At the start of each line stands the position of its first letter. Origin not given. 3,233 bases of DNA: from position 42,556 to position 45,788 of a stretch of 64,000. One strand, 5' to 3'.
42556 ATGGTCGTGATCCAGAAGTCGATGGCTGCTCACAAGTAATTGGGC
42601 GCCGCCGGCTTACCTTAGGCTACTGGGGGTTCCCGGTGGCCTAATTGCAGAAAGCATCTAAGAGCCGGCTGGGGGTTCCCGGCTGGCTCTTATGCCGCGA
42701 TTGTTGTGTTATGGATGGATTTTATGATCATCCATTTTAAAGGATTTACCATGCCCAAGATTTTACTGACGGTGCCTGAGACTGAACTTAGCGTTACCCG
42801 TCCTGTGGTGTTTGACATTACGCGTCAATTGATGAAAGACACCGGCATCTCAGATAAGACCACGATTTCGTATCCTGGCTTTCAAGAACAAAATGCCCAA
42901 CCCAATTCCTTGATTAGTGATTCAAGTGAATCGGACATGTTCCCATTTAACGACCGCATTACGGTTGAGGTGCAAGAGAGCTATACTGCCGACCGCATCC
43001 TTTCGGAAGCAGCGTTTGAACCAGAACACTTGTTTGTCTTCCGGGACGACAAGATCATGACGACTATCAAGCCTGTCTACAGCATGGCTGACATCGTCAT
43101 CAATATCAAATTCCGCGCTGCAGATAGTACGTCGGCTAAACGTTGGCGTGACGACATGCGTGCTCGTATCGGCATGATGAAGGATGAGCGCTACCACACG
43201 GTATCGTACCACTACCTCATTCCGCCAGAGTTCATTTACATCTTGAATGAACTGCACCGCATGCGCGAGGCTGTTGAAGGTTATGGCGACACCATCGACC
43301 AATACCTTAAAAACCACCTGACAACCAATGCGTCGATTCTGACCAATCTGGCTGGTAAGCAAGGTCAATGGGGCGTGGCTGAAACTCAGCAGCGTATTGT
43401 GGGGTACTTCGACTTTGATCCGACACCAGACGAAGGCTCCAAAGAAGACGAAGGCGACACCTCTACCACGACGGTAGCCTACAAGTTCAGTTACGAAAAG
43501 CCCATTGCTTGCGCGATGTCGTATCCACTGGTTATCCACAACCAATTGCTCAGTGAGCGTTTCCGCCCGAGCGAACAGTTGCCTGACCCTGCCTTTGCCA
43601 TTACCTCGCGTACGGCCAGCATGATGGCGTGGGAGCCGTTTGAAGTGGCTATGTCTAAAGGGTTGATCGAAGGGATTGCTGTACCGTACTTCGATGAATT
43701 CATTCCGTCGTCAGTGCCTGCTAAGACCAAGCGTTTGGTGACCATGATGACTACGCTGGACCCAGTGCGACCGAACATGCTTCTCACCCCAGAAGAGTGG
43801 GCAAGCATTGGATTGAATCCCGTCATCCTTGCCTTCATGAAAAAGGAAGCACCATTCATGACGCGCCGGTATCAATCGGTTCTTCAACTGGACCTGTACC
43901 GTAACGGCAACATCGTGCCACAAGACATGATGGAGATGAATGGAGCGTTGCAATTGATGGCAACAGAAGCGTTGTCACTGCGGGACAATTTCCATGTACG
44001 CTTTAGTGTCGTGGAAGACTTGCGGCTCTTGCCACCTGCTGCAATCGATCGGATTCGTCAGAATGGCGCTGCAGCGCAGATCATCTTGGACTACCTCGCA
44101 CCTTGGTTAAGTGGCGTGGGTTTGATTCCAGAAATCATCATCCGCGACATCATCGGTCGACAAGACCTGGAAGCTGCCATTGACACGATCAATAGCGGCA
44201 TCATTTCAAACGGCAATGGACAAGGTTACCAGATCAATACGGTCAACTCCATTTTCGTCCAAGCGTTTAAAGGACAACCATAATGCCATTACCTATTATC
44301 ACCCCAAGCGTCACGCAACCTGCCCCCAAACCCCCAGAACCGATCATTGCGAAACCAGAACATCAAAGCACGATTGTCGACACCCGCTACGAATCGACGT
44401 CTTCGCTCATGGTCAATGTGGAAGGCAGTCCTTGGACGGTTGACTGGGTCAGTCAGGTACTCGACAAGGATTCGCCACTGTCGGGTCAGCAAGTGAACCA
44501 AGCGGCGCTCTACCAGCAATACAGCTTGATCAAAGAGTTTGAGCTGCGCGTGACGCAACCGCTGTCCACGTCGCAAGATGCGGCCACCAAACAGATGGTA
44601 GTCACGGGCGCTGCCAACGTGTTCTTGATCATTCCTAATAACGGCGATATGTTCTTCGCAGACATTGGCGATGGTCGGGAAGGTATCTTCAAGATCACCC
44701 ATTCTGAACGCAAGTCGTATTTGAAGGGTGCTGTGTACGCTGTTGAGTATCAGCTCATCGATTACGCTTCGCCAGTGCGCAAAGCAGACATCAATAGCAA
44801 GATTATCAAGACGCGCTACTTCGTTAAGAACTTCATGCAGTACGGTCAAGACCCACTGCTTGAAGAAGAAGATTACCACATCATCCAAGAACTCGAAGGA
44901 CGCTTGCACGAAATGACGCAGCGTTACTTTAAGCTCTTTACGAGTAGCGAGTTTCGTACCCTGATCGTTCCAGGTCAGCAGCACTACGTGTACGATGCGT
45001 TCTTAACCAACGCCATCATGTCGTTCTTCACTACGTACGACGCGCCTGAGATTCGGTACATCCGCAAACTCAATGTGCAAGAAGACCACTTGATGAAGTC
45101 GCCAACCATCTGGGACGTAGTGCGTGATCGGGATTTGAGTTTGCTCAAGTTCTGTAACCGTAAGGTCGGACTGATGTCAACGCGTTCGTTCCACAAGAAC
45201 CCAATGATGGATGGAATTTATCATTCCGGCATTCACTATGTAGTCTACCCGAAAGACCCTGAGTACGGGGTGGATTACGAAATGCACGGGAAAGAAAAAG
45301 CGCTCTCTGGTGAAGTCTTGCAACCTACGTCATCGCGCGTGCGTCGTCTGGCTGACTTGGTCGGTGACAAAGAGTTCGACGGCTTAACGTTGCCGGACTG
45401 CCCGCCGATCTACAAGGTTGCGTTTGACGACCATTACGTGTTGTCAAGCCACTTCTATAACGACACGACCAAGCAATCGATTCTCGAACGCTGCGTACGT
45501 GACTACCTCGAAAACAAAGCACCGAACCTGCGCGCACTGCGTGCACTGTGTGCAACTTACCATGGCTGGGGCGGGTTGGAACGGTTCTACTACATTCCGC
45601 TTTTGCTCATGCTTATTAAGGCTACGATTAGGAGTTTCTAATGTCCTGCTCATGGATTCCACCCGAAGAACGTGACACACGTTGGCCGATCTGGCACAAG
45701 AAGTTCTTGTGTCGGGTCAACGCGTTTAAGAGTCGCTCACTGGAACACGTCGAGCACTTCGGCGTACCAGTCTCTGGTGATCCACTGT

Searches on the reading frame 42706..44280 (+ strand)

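Call 64: search_protein_families(library=phrogs, proteins=[window:42706-44280:+], max_evalue=0.00001)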
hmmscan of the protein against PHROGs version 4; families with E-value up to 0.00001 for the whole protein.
window:42706-44280:+ (525 aa): 1 family
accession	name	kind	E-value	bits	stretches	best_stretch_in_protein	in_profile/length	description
phrog_3289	-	unknown function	1.4e-114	384.5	1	16-518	1-519/526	-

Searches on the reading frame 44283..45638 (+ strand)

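Call 64: search_protein_families(library=phrogs, proteins=[window:44283-45638:+], max_evalue=0.00001)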
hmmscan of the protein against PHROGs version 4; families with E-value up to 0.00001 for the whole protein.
window:44283-45638:+ (452 aa): 1 family
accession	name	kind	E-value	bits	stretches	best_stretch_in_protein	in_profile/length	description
phrog_3013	-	head and packaging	9e-128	427.8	1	7-450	7-424/426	virion structural protein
